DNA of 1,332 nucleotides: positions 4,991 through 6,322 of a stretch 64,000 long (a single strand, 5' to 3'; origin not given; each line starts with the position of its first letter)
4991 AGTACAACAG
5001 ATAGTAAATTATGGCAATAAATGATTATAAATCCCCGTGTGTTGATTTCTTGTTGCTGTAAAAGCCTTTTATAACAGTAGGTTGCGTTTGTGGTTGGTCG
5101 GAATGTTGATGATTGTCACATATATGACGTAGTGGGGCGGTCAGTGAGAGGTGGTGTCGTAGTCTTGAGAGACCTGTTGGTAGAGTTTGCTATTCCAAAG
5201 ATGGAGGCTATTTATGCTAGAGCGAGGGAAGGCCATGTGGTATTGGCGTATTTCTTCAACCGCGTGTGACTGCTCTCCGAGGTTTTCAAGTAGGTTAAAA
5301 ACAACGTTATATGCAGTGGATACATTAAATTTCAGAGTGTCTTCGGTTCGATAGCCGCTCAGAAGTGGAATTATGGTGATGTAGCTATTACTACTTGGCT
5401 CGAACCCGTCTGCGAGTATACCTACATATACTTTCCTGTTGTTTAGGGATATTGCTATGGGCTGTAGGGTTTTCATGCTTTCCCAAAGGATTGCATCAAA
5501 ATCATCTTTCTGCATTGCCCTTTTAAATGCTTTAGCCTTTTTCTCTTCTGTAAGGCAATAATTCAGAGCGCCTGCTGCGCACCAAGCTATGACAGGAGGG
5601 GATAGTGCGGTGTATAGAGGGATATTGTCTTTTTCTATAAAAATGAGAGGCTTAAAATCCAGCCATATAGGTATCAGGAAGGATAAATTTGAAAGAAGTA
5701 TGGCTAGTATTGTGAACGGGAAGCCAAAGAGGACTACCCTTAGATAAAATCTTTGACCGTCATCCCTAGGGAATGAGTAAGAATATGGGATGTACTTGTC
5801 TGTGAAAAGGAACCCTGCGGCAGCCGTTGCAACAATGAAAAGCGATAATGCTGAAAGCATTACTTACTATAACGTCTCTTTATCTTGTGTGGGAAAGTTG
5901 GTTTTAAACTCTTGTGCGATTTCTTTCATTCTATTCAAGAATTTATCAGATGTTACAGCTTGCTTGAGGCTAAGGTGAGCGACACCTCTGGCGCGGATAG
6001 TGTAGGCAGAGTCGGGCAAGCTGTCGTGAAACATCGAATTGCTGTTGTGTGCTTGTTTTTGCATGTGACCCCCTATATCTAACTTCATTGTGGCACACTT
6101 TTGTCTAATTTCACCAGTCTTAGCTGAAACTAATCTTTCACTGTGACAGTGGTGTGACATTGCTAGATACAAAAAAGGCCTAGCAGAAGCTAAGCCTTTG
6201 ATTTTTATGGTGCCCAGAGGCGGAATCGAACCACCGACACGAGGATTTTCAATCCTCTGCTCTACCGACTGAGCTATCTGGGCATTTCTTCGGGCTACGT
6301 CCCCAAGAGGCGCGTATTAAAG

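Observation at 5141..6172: Uncharacterised two-gene cassette (small protein plus membrane protein) between the tRNA att site and int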

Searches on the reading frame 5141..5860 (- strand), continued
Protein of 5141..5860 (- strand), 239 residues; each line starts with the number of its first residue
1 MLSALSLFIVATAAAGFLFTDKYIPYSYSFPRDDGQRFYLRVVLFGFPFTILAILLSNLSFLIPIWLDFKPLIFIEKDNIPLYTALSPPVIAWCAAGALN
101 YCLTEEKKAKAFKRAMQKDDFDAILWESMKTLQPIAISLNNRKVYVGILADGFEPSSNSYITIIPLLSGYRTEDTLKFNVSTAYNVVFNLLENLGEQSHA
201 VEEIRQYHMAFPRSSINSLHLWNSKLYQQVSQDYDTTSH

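Call 100: fold_search(model_id=the predicted structure, library=pdb)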
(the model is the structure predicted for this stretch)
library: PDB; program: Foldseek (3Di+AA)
matches with E <= 10: 735; with E <= 0.001: 0
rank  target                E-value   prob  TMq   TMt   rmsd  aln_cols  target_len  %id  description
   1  6ppn_D                2.7e-03  1.00  0.21  0.50  11.5       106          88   13  Structure of S. pombe Lsm2-8 with unprocessed U6 snRNA (released 2020-06-17)
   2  6ppq_D                5.6e-03  1.00  0.21  0.53   7.7        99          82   14  Structure of S. pombe Lsm1-7 with RNA, polyuridine with 3' adenosine (released 2020-06-17)
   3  5o9z_s                5.9e-03  1.00  0.21  0.64   3.8       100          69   13  Cryo-EM structure of a pre-catalytic human spliceosome primed for activation (B complex) (released 2017-08-16)
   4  3jcr_6                5.9e-03  1.00  0.21  0.63   3.8       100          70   13  3D structure determination of the human*U4/U6.U5* tri-snRNP complex (released 2016-03-09)
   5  6ppq_B                5.9e-03  1.00  0.20  0.46  11.2       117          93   10  Structure of S. pombe Lsm1-7 with RNA, polyuridine with 3' adenosine (released 2020-06-17)
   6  6ppn_B                5.9e-03  1.00  0.20  0.45  12.2       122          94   11  Structure of S. pombe Lsm2-8 with unprocessed U6 snRNA (released 2020-06-17)
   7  4m77_D                8.8e-03  1.00  0.19  0.55   4.9        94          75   11  Crystal structure of Lsm2-8 complex, space group I212121 (released 2013-11-13)
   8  4m75_B                9.4e-03  0.99  0.20  0.47  10.6       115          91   13  Crystal structure of Lsm1-7 complex (released 2013-10-23)
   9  6f9w_A                1.0e-02  1.00  0.21  0.61   4.3        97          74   14  Crystal structure of the LSM domain of LSM14 in complex with a C-terminal peptide of 4E-T (released 2018-03-21)
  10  5o9z_a                1.2e-02  1.00  0.24  0.65   4.0       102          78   13  Cryo-EM structure of a pre-catalytic human spliceosome primed for activation (B complex) (released 2017-08-16)
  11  4m78_K                1.2e-02  1.00  0.20  0.57   4.8       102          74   11  Crystal structure of Lsm2-8 complex, space group P21 (released 2013-11-13)
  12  5zwn_b                1.4e-02  0.99  0.23  0.42  10.2       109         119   16  Cryo-EM structure of the yeast pre-B complex at an average resolution of 3.3 angstrom (Part II: U1 snRNP region) (released 2018-08-29)
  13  3by7_C                1.5e-02  1.00  0.21  0.55   8.7       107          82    7  CRYSTAL STRUCTURE OF A PROTEIN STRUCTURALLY SIMILAR TO SM/LSM-LIKE RNA-BINDING PROTEINS (JCVI_PEP_1096686650277) FROM  (released 2008-01-29)
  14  4c92_D                1.7e-02  1.00  0.21  0.54   4.8       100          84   12  Crystal structure of the yeast Lsm1-7 complex (released 2013-10-16)
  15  3jcm_J                1.7e-02  0.99  0.20  0.52   5.9       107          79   12  Cryo-EM structure of the spliceosomal U4/U6.U5 tri-snRNP (released 2016-02-24)
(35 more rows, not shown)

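Call 104: find_encoding_contigs(protein=window:5141-5860:-, flank=10000, max_places=3)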
Protein window:5141-5860:- (239 aa): 2 contigs read that carry it; 1 place shown.
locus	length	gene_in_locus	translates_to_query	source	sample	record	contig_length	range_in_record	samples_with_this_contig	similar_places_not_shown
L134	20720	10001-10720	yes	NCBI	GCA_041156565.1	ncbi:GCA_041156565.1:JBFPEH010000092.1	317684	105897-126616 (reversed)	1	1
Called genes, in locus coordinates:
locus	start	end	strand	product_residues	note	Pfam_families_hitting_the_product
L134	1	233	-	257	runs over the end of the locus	PF00977:His_biosynth, PF01207:Dus (faint), PF05690:ThiG (faint), PF02581:TMP-TENI (faint), PF03060:NMO (faint), PF01180:DHO_dh (faint)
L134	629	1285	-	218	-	PF00117:GATase, PF07685:GATase_3 (weak), PF01174:SNO (faint)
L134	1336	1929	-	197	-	PF00475:IGPD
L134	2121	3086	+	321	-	PF00291:PALP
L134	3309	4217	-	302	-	PF03372:Exo_endo_phos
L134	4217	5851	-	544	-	PF00015:MCPsignal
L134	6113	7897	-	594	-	PF00664:ABC_membrane, PF02463:SMC_N (faint), PF00005:ABC_tran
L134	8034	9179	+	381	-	PF00730:HhH-GPD, PF00633:HHH, PF14815:NUDIX_4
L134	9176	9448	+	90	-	PF04362:Iron_traffic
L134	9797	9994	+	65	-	-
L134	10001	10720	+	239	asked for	-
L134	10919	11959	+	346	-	PF24624:Int_N (faint), PF00589:Phage_integrase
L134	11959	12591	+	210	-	-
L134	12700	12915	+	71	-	-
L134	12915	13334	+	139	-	-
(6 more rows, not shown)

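Call 107: search_protein_families(library=padloc, alignment_id=A10, max_evalue=1e-8)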
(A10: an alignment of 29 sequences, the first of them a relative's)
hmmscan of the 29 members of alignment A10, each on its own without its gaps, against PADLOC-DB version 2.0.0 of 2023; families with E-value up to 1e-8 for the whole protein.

A. member 1, L084:4079-4894:+ (272 aa): 3 families
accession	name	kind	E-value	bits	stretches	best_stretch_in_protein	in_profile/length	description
PDLC03244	MTase_II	-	3.7e-26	89.9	1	117-226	185-291/295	Type II methyltransferase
PDLC03294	MTase_II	-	3.4e-11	41.3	0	127-206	169-250/272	Type II methyltransferase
PDLC04018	PD-Lambda-5_B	-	6e-09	33.6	0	112-180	165-228/291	-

B. families by the number of members that match (of 29 scanned): 135 families (the first 25 are shown)
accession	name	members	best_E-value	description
PDLC03957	bSEFIR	3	6.3e-114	-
PDLC02695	Orf5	2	5.7e-50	Orf5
PDLC02701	Orf5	2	1.1e-38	Orf5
PDLC03244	MTase_II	2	1.3e-27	Type II methyltransferase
PDLC00292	PtuA1|PtuA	2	4.8e-23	AAA ATPase domain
PDLC00288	PtuA1|PtuA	2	1.5e-14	AAA ATPase domain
PDLC00268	PtuA1|PtuA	1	5.7e-124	AAA ATPase domain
PDLC04157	HEC-06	1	7.6e-96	-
PDLC04154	HEC-06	1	3.6e-93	-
PDLC04155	HEC-06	1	9.6e-86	-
PDLC00331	PtuB1|PtuB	1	1.6e-83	Unknown function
PDLC00297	PtuA1|PtuA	1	1.7e-79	AAA ATPase domain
PDLC02687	Orf5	1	2.6e-79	Orf5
PDLC02699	Orf5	1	1.3e-78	Orf5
PDLC02700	Orf5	1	2.5e-74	Orf5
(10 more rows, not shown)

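Call 108: search_solved_structures(query=A2, max_evalue=5)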
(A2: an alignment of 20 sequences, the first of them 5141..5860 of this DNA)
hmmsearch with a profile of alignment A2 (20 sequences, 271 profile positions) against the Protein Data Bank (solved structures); distinct sequences matched with E-value up to 5: 8.
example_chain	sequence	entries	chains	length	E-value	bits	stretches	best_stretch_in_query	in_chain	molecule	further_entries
7wgh_A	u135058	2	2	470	0.75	13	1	24-60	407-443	Squalene synthase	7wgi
7wn8_A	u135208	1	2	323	1.4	12.1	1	34-130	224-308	Leukocyte surface antigen CD47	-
8xw1_A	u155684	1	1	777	3.4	10.8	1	35-122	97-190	Calcium permeable stress-gated cation channel 1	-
8xs5_A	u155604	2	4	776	3.4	10.8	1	35-122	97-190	Calcium permeable stress-gated cation channel 1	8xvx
8xs4_A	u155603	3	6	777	3.5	10.8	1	35-122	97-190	Calcium permeable stress-gated cation channel 1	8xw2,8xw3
8xng_A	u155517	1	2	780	3.5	10.8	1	35-122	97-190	Calcium permeable stress-gated cation channel 1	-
6mgv_A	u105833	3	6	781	3.5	10.8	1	35-122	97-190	Calcium permeable stress-gated cation channel 1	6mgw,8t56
6ijz_A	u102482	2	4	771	3.7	10.7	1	35-122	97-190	Calcium permeable stress-gated cation channel 1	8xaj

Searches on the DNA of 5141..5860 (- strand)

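Call 53: search_dna_similar(query=L048:7792-8819:+, collection=ecoli_genomes, mode=near, max_rows=12, rows=spread)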
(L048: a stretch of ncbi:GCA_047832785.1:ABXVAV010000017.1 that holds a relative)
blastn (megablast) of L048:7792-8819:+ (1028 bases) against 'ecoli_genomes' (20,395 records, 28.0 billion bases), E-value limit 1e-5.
Records with a match: 10; places in all: 10; records where one place covers at least 80% of the query: 10.
Genomes with a match: 10 of 5426; with a place that covers at least 80% of the query: 10. Places per genome that has any: lowest 1, median 1, highest 1. On chromosomes: 10 places; on plasmids: 0.
Best place of each record, by identity: >=99% 9; 95-99% 1.
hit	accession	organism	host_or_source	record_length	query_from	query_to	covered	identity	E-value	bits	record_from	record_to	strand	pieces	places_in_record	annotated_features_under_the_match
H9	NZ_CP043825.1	Escherichia coli strain RM8082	Cattle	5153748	1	1028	100%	99.6%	0e+0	1877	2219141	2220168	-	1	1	hypothetical protein (x2)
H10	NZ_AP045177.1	Escherichia coli strain JNEC-KY180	Homo sapiens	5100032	1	1028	100%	99.6%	0e+0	1877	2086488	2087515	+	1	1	hypothetical protein (x2)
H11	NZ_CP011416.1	Escherichia coli strain CFSAN029787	Homo sapiens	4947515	1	1028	100%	99.5%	0e+0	1871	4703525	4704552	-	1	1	hypothetical protein (x2)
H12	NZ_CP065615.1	Escherichia coli strain FDAARGOS_943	missing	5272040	1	1028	100%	99.5%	0e+0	1871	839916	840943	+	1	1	hypothetical protein (x2)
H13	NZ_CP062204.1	Escherichia coli strain C311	Cow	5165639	1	1028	100%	99.5%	0e+0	1871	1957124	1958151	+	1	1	hypothetical protein (x2)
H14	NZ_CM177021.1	Escherichia coli strain RMDEC332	Homo sapiens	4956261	1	1028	100%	99.5%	0e+0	1871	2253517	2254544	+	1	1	hypothetical protein (x2)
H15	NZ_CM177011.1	Escherichia coli strain VL40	Homo sapiens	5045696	1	1028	100%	99.5%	0e+0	1871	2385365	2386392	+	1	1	hypothetical protein (x2)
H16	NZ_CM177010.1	Escherichia coli strain VL46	Homo sapiens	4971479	1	1028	100%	99.5%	0e+0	1871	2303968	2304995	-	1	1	hypothetical protein (x2)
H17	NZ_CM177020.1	Escherichia coli strain RMDEC364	Homo sapiens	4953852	1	1028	100%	99.4%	0e+0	1866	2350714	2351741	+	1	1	hypothetical protein (x2)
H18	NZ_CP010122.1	Escherichia coli strain C5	cow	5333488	1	1028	100%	98.7%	0e+0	1832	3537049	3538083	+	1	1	hypothetical protein (x2)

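Call 54: search_dna_similar(query=L001:5756-6813:+, collection=ecoli_genomes, mode=distant, max_rows=12, rows=spread)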
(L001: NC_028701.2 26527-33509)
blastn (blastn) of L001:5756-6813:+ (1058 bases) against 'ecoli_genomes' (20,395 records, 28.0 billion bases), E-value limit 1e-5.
Records with a match: 60; places in all: 61; records where one place covers at least 80% of the query: 0.
Genomes with a match: 60 of 5426; with a place that covers at least 80% of the query: 0. Places per genome that has any: lowest 1, median 1, highest 2. On chromosomes: 61 places; on plasmids: 0.
Best place of each record, by identity: 60-80% 60.
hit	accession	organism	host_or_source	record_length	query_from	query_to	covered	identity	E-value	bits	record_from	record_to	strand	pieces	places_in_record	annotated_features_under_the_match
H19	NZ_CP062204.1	Escherichia coli strain C311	Cow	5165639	212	798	28%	69.6%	1e-6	130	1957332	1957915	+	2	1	hypothetical protein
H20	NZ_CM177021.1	Escherichia coli strain RMDEC332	Homo sapiens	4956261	639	798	15%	68.8%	1e-6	64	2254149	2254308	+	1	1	hypothetical protein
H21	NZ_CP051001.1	Escherichia coli O157:H16 str. 98-3133 strain 98-3133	missing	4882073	241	341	10%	77.2%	5e-11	80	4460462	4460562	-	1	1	hypothetical protein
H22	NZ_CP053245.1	Escherichia coli strain SCU-485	Homo sapiens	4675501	241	341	10%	77.2%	5e-11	80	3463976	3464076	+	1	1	hypothetical protein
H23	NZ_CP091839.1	Escherichia coli strain SWYHX138.261ft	Equus ferus caballus (Thoroughbred)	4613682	241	341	10%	77.2%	5e-11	80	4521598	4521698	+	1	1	hypothetical protein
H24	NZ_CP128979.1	Escherichia coli strain TUM1881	missing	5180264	241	341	10%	77.2%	5e-11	80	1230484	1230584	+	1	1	hypothetical protein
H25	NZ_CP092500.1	Escherichia coli strain A30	Horse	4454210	241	341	10%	77.2%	5e-11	80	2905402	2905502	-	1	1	hypothetical protein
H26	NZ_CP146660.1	Escherichia coli strain MS 57-2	Homo sapiens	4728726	241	341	10%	77.2%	5e-11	80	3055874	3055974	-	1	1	hypothetical protein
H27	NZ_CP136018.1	Escherichia coli strain GDSC2239PM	vegetable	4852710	241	341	10%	77.2%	5e-11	80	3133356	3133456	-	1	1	hypothetical protein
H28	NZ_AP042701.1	Escherichia coli strain OkiPb01716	bovine feces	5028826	241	341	10%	77.2%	5e-11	80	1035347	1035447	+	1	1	hypothetical protein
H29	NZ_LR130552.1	Escherichia coli strain MS14386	Homo sapiens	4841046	241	341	10%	77.2%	5e-11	80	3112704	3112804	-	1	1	hypothetical protein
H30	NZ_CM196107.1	Escherichia coli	urban waste bin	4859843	241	340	9%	75.0%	1e-7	69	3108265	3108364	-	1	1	DUF2207 domain-containing protein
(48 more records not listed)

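Call 55: get_annotated_region(hit=H22, flank=7000)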
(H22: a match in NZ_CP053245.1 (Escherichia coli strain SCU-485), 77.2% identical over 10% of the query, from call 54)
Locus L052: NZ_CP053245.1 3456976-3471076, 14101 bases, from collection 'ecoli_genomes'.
description: Escherichia coli strain SCU-485 chromosome, complete genome
organism: Escherichia coli strain SCU-485 (NCBI taxid 562)
replicon: chromosome; assembly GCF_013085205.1
host: Homo sapiens; source: rectal swab from healthy college student; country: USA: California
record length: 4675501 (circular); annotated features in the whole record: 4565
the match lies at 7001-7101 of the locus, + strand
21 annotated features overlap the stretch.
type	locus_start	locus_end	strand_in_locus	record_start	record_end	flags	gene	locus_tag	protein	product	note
CDS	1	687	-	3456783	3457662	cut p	-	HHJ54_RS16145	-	phage repressor protein CI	frameshifted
CDS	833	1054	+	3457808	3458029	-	-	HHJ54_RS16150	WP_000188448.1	hypothetical protein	-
CDS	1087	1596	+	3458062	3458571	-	-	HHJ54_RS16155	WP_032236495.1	phage regulatory CII family protein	-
CDS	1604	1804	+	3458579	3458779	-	-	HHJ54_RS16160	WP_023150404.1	phage filamentation protein Fil family protein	-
CDS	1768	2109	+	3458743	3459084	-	-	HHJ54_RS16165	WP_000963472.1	DUF5347 domain-containing protein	-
CDS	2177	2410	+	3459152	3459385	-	-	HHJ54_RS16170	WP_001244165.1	DUF2732 family protein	-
CDS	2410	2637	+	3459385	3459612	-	-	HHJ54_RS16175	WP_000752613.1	TraR/DksA family transcriptional regulator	-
CDS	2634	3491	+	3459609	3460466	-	-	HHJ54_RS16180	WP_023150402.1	DNA adenine methylase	-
CDS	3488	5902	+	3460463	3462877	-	-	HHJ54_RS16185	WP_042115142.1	replication endonuclease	-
CDS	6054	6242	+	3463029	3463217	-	-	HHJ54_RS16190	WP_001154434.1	hypothetical protein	-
CDS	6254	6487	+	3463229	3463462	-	-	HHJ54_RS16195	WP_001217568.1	DinI-like family protein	-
CDS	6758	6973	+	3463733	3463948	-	-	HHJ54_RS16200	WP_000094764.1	hypothetical protein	-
CDS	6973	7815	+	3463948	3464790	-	-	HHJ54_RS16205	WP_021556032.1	hypothetical protein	-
CDS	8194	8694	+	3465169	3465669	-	-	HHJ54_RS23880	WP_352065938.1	GTP pyrophosphokinase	-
CDS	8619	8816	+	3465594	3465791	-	-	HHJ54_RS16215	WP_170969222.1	hypothetical protein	-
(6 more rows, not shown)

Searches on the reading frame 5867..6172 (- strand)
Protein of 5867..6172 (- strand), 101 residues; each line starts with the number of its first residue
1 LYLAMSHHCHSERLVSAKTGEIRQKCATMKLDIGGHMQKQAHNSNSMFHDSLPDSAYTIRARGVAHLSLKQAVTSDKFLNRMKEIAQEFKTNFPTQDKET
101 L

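Call 4: search_protein_families(library=pfam, proteins=[window:5867-6172:-], max_evalue=1)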
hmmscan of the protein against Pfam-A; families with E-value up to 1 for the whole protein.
window:5867-6172:- (101 aa): 0 families

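Call 5: search_protein_families(library=padloc, proteins=[window:5867-6172:-], max_evalue=1)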
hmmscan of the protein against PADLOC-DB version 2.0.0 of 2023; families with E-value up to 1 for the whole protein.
window:5867-6172:- (101 aa): 1 family
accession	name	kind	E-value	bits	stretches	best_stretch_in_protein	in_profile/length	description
PDLC04134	mad2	-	0.01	12.7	1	21-93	114-186/492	mads_2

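Call 6: search_protein_families(library=phrogs, proteins=[window:5867-6172:-], max_evalue=1)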
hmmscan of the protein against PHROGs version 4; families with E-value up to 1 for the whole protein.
window:5867-6172:- (101 aa): 0 families

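Call 7: search_protein_families(library=ncbifam, proteins=[window:5867-6172:-], max_evalue=1)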
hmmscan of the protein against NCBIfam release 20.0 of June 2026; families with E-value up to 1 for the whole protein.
window:5867-6172:- (101 aa): 0 families
